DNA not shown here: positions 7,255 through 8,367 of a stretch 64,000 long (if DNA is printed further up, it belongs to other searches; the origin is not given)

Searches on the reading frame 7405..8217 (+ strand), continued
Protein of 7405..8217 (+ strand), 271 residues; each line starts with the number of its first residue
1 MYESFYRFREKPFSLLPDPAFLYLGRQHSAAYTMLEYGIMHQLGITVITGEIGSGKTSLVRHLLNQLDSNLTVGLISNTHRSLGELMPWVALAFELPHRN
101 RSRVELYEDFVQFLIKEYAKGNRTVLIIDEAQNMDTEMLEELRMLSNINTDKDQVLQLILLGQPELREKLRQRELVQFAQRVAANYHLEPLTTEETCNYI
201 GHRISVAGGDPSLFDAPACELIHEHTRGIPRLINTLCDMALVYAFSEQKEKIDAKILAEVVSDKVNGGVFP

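Call 43: search_protein_families(library=pfam, proteins=[L192:5665-6345:+, L181:7640-8320:+, L186:7746-8342:+, L208:1899-2588:+, L192:3943-5658:+, L186:5974-7740:+, L201:6842-7387:+, L201:5974-6837:+], max_evalue=0.01)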
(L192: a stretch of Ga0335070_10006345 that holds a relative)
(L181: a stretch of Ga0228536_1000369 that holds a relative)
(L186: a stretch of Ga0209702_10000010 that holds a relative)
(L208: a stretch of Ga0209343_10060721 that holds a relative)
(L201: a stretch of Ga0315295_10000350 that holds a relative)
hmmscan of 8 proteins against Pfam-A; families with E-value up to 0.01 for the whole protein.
L192:5665-6345:+ (227 aa): 1 family
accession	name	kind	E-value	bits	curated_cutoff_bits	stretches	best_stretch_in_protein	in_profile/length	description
PF16537.11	T2SSB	-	2.1e-16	59.8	28.4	1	167-224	1-58/60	Type II secretion system protein B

L181:7640-8320:+ (227 aa): 2 families
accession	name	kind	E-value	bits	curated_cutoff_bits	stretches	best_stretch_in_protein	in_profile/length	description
PF16537.11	T2SSB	-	7.8e-07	29.1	28.4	1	165-218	4-58/60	Type II secretion system protein B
PF23862.1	CdsD_C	-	0.00052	20.4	27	1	166-216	4-53/56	CdsD C-terminal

L186:7746-8342:+ (199 aa): 1 family
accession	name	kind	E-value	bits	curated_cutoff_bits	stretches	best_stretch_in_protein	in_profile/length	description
PF16537.11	T2SSB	-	3.5e-18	65.4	28.4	1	139-196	1-58/60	Type II secretion system protein B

L208:1899-2588:+ (230 aa): 1 family
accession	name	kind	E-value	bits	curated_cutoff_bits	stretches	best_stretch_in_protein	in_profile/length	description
PF16537.11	T2SSB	-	6.7e-19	67.7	28.4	1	170-226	1-57/60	Type II secretion system protein B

L192:3943-5658:+ (572 aa): 9 families
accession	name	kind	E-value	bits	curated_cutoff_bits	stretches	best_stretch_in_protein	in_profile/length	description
PF13401.12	AAA_22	-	1e-28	100.7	27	1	65-196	4-130/130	AAA domain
PF13191.12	AAA_16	-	5.6e-08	33.9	32.6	1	49-181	5-164/167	AAA ATPase domain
PF01471.23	PG_binding_1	-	3.1e-06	27.7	23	1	487-541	2-54/57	Putative peptidoglycan binding domain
PF02492.25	cobW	-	0.00087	19.4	20.7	1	70-101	4-35/180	CobW/HypB/UreG, nucleotide-binding domain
PF13245.12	AAA_19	-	0.00095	19.8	25.1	0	69-188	14-124/134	AAA domain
PF21327.3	GspA_C39-like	-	0.0024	18.7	27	1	391-471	18-97/97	GspA, peptidase C39-like domain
PF13604.12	AAA_30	-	0.0032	17.7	27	0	67-229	19-165/191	AAA domain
PF00004.35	AAA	-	0.0052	17.7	21.2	0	71-201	3-119/131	ATPase family associated with various cellular activities (AAA)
PF02562.22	PhoH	-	0.0077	16.2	27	0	149-230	120-196/205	PhoH-like protein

L186:5974-7740:+ (589 aa): 13 families
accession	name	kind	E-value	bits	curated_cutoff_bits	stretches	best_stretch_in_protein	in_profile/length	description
PF13401.12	AAA_22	-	1.1e-27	97.3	27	1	51-181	4-130/130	AAA domain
PF13191.12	AAA_16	-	6.7e-11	43.4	32.6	1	31-166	2-164/167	AAA ATPase domain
PF13604.12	AAA_30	-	1.6e-06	28.4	27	1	48-222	13-173/191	AAA domain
PF01471.23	PG_binding_1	-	8.6e-06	26.3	23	1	517-570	4-54/57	Putative peptidoglycan binding domain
PF13245.12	AAA_19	-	3.3e-05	24.5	25.1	1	54-173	13-124/134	AAA domain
PF02367.23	TsaE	-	8.1e-05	23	26.6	1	34-76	3-45/128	Threonylcarbamoyl adenosine biosynthesis protein TsaE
PF13086.12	AAA_11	-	0.0004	20.7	27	1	45-200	10-117/257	AAA domain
PF02492.25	cobW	-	0.00053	20.1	20.7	1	56-88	4-36/180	CobW/HypB/UreG, nucleotide-binding domain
PF21327.3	GspA_C39-like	-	0.0013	19.5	27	1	402-499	2-97/97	GspA, peptidase C39-like domain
PF10412.15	TrwB_AAD_bind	-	0.0027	17.1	20.5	0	55-86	18-49/387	Type IV secretion-system coupling protein DNA-binding domain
PF13481.12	AAA_25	-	0.0048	17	27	0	38-74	19-55/195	AAA domain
PF12775.13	AAA_7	-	0.0063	16.5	25.8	0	32-87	13-70/181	P-loop containing dynein motor region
PF05621.17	TniB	-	0.007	16.3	22.4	0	58-193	41-179/189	Bacterial TniB protein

L201:6842-7387:+ (182 aa): 0 families

L201:5974-6837:+ (288 aa): 20 families
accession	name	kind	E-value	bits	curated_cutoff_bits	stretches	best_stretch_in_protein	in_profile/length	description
PF13401.12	AAA_22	-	1.4e-28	100.3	27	1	50-180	3-130/130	AAA domain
PF13191.12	AAA_16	-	6.7e-10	40.1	32.6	1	39-164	10-163/167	AAA ATPase domain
PF01637.24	ATPase_2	-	1.3e-07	32.1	33.2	1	50-245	18-223/225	ATPase domain predominantly from Archaea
PF09848.15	SLFN-g3_helicase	-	1.6e-07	31.4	24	1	55-229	4-174/354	Schlafen group 3, DNA/RNA helicase domain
PF24883.2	NPHP3_N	-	1.7e-06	28.8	24.8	1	50-87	20-57/164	Nephrocystin 3, N-terminal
PF13173.12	AAA_14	-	1.1e-05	25.9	27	1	54-205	4-127/129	AAA domain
PF03266.21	NTPase_1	-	2e-05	25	23.9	1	55-82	2-29/168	NTPase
PF25199.1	nSTAND_NTPase5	-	4.4e-05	23.8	34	1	49-173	38-133/145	Novel STAND NTPase 5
PF02367.23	TsaE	-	7e-05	23.2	26.6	1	41-83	10-53/128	Threonylcarbamoyl adenosine biosynthesis protein TsaE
PF20703.3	nSTAND1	-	7.4e-05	23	27.1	1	31-218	15-204/379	Novel STAND NTPase 1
PF13245.12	AAA_19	-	9.6e-05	23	25.1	1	53-173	12-125/134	AAA domain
PF00004.35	AAA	-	0.00011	23.1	21.2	1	57-156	3-86/131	ATPase family associated with various cellular activities (AAA)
PF13604.12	AAA_30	-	0.00015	22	27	1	49-175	15-126/191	AAA domain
PF04851.21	ResIII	-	0.00025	21.4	22.5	1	38-145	9-114/164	Type III restriction enzyme, res subunit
PF00931.28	NB-ARC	-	0.00079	19.2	23.5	1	37-141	4-109/248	NB-ARC domain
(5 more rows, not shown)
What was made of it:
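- On GspA/GspB pair: True GspA examples show the extra domains (call 43).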

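Call 61: search_protein_families(library=pfam, proteins=[L134:1399-3522:+, L136:6001-8094:+, L139:6001-8214:+, L142:3323-5488:+, L146:3418-5259:+, L174:3984-5711:+, L189:6001-7269:+, L167:6001-7440:+, L176:6001-7338:+, L165:6001-7194:+], max_evalue=0.001)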
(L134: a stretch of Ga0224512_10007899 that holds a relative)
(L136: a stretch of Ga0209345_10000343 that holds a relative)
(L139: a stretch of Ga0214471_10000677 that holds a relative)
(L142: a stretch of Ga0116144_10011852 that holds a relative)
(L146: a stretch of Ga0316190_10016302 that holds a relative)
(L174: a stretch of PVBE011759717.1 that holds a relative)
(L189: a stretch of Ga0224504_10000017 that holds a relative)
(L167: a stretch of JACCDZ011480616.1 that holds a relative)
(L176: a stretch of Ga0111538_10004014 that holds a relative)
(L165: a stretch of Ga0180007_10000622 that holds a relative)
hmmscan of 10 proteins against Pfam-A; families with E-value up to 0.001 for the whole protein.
L134:1399-3522:+ (708 aa): 11 families
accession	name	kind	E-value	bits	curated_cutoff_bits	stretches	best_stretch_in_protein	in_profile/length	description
PF13401.12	AAA_22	-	9.8e-28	97.5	27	1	42-170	4-130/130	AAA domain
PF13191.12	AAA_16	-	5.6e-09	37.2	32.6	1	34-152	15-162/167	AAA ATPase domain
PF13604.12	AAA_30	-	2.2e-07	31.2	27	1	35-163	10-124/191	AAA domain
PF09848.15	SLFN-g3_helicase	-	1.9e-06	27.8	24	1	45-163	3-125/354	Schlafen group 3, DNA/RNA helicase domain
PF13245.12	AAA_19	-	5.2e-06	27.1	25.1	1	42-162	10-124/134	AAA domain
PF25199.1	nSTAND_NTPase5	-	9e-06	26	34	1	36-150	34-124/145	Novel STAND NTPase 5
PF13173.12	AAA_14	-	3.1e-05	24.4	27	1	46-195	5-127/129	AAA domain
PF02492.25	cobW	-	0.00016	21.7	20.7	1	46-80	3-37/180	CobW/HypB/UreG, nucleotide-binding domain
PF05970.20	PIF1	-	0.00028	21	25.9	1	27-152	6-133/223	PIF1-like helicase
PF20720.3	nSTAND3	-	0.00037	20.7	27.2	1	41-70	15-44/155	Novel STAND NTPase 3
PF01443.25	Viral_helicase1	-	0.00081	19.7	21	0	46-136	1-73/228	Viral superfamily 1 RNA helicase core domain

L136:6001-8094:+ (698 aa): 5 families
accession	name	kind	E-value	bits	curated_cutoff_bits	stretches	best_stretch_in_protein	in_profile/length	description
PF13401.12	AAA_22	-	9e-28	97.6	27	1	42-170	4-130/130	AAA domain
PF13191.12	AAA_16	-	5.7e-08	33.9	32.6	1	41-155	22-164/167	AAA ATPase domain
PF13245.12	AAA_19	-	7.2e-06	26.6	25.1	1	42-157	10-122/134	AAA domain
PF02492.25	cobW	-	8.6e-05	22.6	20.7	1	46-80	3-37/180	CobW/HypB/UreG, nucleotide-binding domain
PF03205.20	MobB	-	9e-05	22.8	26.6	1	48-83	4-40/133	Molybdopterin guanine dinucleotide synthesis protein B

L139:6001-8214:+ (738 aa): 8 families
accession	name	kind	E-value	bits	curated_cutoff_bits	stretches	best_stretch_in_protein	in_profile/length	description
PF13401.12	AAA_22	-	3.1e-28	99.1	27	1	42-170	4-130/130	AAA domain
PF13191.12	AAA_16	-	1.4e-08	35.8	32.6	1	41-151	22-161/167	AAA ATPase domain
PF09848.15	SLFN-g3_helicase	-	1.2e-05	25.3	24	1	46-184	4-147/354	Schlafen group 3, DNA/RNA helicase domain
PF25199.1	nSTAND_NTPase5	-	0.00012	22.4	34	0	43-147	41-121/145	Novel STAND NTPase 5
PF13245.12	AAA_19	-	0.00013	22.6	25.1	1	42-162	10-124/134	AAA domain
PF20720.3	nSTAND3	-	0.0002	21.5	27.2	1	38-69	12-43/155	Novel STAND NTPase 3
PF13173.12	AAA_14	-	0.00039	20.9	27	0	46-195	5-127/129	AAA domain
PF01443.25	Viral_helicase1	-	0.00064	20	21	1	46-139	1-76/228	Viral superfamily 1 RNA helicase core domain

L142:3323-5488:+ (722 aa): 8 families
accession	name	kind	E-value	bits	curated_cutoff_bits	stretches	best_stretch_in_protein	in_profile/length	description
PF13401.12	AAA_22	-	5.1e-28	98.4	27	1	42-170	4-130/130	AAA domain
PF13191.12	AAA_16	-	2.1e-06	28.8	32.6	1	44-148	25-158/167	AAA ATPase domain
PF13632.12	Glyco_trans_2_3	-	6.9e-06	26.4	27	1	529-654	73-183/198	Glycosyl transferase family group 2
PF01443.25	Viral_helicase1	-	6e-05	23.4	21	1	47-139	2-79/228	Viral superfamily 1 RNA helicase core domain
PF01637.24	ATPase_2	-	7.2e-05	23.1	33.2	1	42-135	19-123/225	ATPase domain predominantly from Archaea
PF13245.12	AAA_19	-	0.0002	22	25.1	0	42-163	10-125/134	AAA domain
PF02492.25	cobW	-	0.00042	20.4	20.7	1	46-78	3-35/180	CobW/HypB/UreG, nucleotide-binding domain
PF13173.12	AAA_14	-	0.00073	20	27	0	45-195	4-127/129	AAA domain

L146:3418-5259:+ (614 aa): 6 families
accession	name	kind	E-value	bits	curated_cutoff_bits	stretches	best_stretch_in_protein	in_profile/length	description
PF13401.12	AAA_22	-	1e-25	91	27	1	42-170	4-130/130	AAA domain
PF13191.12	AAA_16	-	7.3e-08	33.5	32.6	1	34-152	15-162/167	AAA ATPase domain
PF13245.12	AAA_19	-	5.2e-06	27.1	25.1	1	42-163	10-125/134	AAA domain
PF09848.15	SLFN-g3_helicase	-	1.4e-05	25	24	1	45-186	3-149/354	Schlafen group 3, DNA/RNA helicase domain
PF13604.12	AAA_30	-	3.6e-05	24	27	1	40-164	15-125/191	AAA domain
PF20720.3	nSTAND3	-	0.00056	20.1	27.2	0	38-70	12-44/155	Novel STAND NTPase 3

L174:3984-5711:+ (576 aa): 15 families
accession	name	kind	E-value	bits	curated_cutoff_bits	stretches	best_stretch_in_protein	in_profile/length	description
PF13401.12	AAA_22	-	6.3e-31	107.8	27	1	41-170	3-130/130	AAA domain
PF01471.23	PG_binding_1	-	7.4e-14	52.1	23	1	506-556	4-54/57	Putative peptidoglycan binding domain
PF13191.12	AAA_16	-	5.8e-10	40.4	32.6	1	22-151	2-161/167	AAA ATPase domain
PF01637.24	ATPase_2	-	1.5e-07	31.9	33.2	1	42-145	19-132/225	ATPase domain predominantly from Archaea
PF07728.20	AAA_5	-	3.3e-06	27.6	22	1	48-154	4-99/139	AAA domain (dynein-related subfamily)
PF13245.12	AAA_19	-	1.1e-05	26.1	25.1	1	43-163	11-125/134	AAA domain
PF13173.12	AAA_14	-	1.2e-05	25.8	27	1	46-195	5-127/129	AAA domain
PF24883.2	NPHP3_N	-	2.2e-05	25.2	24.8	0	41-77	20-57/164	Nephrocystin 3, N-terminal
PF09848.15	SLFN-g3_helicase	-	5.8e-05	23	24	1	46-136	4-93/354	Schlafen group 3, DNA/RNA helicase domain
PF00004.35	AAA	-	6.3e-05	23.9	21.2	1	48-175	3-119/131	ATPase family associated with various cellular activities (AAA)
PF05621.17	TniB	-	8e-05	22.6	22.4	1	46-181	38-178/189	Bacterial TniB protein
PF13604.12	AAA_30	-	0.00012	22.3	27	1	39-164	14-125/191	AAA domain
PF20720.3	nSTAND3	-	0.00016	21.8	27.2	1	37-78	11-53/155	Novel STAND NTPase 3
PF03412.21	Peptidase_C39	-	0.00064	20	22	0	406-490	49-131/133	Peptidase C39 family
PF02492.25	cobW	-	0.00083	19.4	20.7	0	47-81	4-38/180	CobW/HypB/UreG, nucleotide-binding domain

L189:6001-7269:+ (423 aa): 15 families
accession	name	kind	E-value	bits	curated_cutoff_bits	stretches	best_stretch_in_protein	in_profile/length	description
PF13401.12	AAA_22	-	5.5e-28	98.3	27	1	42-167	5-128/130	AAA domain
PF00498.31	FHA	-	5.7e-19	68.8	20.7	1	313-376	1-67/67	FHA domain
PF16697.10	Yop-YscD_cpl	-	4.3e-12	46.6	33.2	1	305-380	11-88/94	Inner membrane component of T3SS, cytoplasmic domain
PF01637.24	ATPase_2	-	1.8e-08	34.9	33.2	1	44-234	22-224/225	ATPase domain predominantly from Archaea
PF13191.12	AAA_16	-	1.9e-07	32.2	32.6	1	43-144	25-155/167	AAA ATPase domain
PF13173.12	AAA_14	-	1.8e-05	25.2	27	1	44-194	4-127/129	AAA domain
PF20703.3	nSTAND1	-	1.9e-05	24.9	27.1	1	43-210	34-207/379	Novel STAND NTPase 1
PF09848.15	SLFN-g3_helicase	-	3.4e-05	23.7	24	1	45-136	4-94/354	Schlafen group 3, DNA/RNA helicase domain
PF25199.1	nSTAND_NTPase5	-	0.00012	22.3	34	1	44-162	43-133/145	Novel STAND NTPase 5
PF02492.25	cobW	-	0.00023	21.3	20.7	1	45-75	3-33/180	CobW/HypB/UreG, nucleotide-binding domain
PF07728.20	AAA_5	-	0.00025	21.5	22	1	45-147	2-93/139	AAA domain (dynein-related subfamily)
PF00437.27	T2SSE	-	0.00026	20.2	24.9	1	29-69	129-169/370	Type II/IV secretion system protein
PF13245.12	AAA_19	-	0.00077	20.1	25.1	0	41-155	10-121/134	AAA domain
PF12775.13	AAA_7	-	0.00084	19.4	25.8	0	42-93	33-85/181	P-loop containing dynein motor region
PF05729.18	NACHT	-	0.00099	19.4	26.7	0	45-73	3-31/167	NACHT domain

L167:6001-7440:+ (480 aa): 21 families
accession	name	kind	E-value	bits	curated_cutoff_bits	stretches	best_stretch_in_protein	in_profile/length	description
PF13401.12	AAA_22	-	2.7e-25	89.6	27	1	43-169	5-129/130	AAA domain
PF07719.23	TPR_2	-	1.4e-09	37.8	27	0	359-386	2-29/34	Tetratricopeptide repeat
PF00515.34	TPR_1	-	3.4e-09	36.6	27.8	1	359-386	2-29/34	Tetratricopeptide repeat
PF13191.12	AAA_16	-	4.4e-09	37.5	32.6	1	40-151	20-161/167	AAA ATPase domain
PF13424.12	TPR_12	-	2e-08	34.8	30.1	1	363-421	8-70/77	Tetratricopeptide repeat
PF13432.12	TPR_16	-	2.5e-08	34.6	32.7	1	370-423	9-58/65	Tetratricopeptide repeat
PF13174.12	TPR_6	-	5e-08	33.5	26.3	0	400-424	4-28/33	Tetratricopeptide repeat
PF13176.12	TPR_7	-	3.5e-07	30.2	27.9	0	400-421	3-24/36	Tetratricopeptide repeat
PF12895.13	ANAPC3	-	2.9e-06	27.9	27.2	0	316-383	14-81/82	Anaphase-promoting complex, cyclosome, subunit 3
PF09848.15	SLFN-g3_helicase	-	4.4e-06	26.6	24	1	44-136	2-93/354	Schlafen group 3, DNA/RNA helicase domain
PF13604.12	AAA_30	-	4.5e-06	27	27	1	36-142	11-108/191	AAA domain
PF13428.12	TPR_14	-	9.5e-06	26.3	23.5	0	360-393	3-36/44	Tetratricopeptide repeat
PF14559.12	TPR_19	-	1e-05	26.2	25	1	336-386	3-53/68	Tetratricopeptide repeat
PF13245.12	AAA_19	-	2.8e-05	24.8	25.1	0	43-150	11-116/134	AAA domain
PF02492.25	cobW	-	3.5e-05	23.9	20.7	1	46-78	3-35/180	CobW/HypB/UreG, nucleotide-binding domain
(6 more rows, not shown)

L176:6001-7338:+ (446 aa): 10 families
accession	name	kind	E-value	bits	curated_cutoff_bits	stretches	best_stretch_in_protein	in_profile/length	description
PF13401.12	AAA_22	-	7.2e-26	91.5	27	1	40-170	2-130/130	AAA domain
PF13191.12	AAA_16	-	2.3e-06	28.7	32.6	1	40-155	20-164/167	AAA ATPase domain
PF00437.27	T2SSE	-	4.7e-05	22.7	24.9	1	29-87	128-183/370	Type II/IV secretion system protein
PF13476.12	AAA_23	-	4.9e-05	24.5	27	0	39-71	15-47/201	AAA domain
PF02492.25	cobW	-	7.4e-05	22.8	20.7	1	46-79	3-36/180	CobW/HypB/UreG, nucleotide-binding domain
PF09848.15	SLFN-g3_helicase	-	0.00021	21.1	24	1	46-136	4-93/354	Schlafen group 3, DNA/RNA helicase domain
PF13173.12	AAA_14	-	0.00032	21.1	27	1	45-195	4-127/129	AAA domain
PF01580.24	FtsK_SpoIIIE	-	0.00049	20.1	24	0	41-86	37-82/221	FtsK/SpoIIIE family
PF25199.1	nSTAND_NTPase5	-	0.0005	20.3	34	0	42-62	40-61/145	Novel STAND NTPase 5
PF13245.12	AAA_19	-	0.00057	20.5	25.1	0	42-164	10-126/134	AAA domain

L165:6001-7194:+ (398 aa): 19 families
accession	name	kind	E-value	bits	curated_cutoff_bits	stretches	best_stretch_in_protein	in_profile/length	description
PF13401.12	AAA_22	-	3.1e-26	92.7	27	1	41-169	3-129/130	AAA domain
PF13191.12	AAA_16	-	2.2e-11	45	32.6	1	34-154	15-164/167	AAA ATPase domain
PF13245.12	AAA_19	-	1.2e-07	32.4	25.1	1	45-162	13-124/134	AAA domain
PF13604.12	AAA_30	-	2.9e-07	30.9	27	1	39-165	14-126/191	AAA domain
PF00931.28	NB-ARC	-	2e-06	27.7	23.5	1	41-132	16-110/248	NB-ARC domain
PF01637.24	ATPase_2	-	5e-06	26.9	33.2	1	32-140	8-126/225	ATPase domain predominantly from Archaea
PF02492.25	cobW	-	6e-06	26.4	20.7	1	46-79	3-36/180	CobW/HypB/UreG, nucleotide-binding domain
PF13173.12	AAA_14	-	7.8e-06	26.4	27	1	46-195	5-127/129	AAA domain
PF09848.15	SLFN-g3_helicase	-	1.8e-05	24.6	24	1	46-137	4-94/354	Schlafen group 3, DNA/RNA helicase domain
PF10412.15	TrwB_AAD_bind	-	1.8e-05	24.3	20.5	1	46-79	18-51/387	Type IV secretion-system coupling protein DNA-binding domain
PF12775.13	AAA_7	-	2.7e-05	24.2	25.8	1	46-96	36-88/181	P-loop containing dynein motor region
PF25201.1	nSTAND6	-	6.8e-05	23.4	27.7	1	45-137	20-116/148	Novel STAND NTPase 6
PF07728.20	AAA_5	-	0.00011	22.6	22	1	46-145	2-89/139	AAA domain (dynein-related subfamily)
PF25199.1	nSTAND_NTPase5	-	0.00014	22.1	34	0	40-155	38-128/145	Novel STAND NTPase 5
PF05729.18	NACHT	-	0.00017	21.9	26.7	0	46-140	3-99/167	NACHT domain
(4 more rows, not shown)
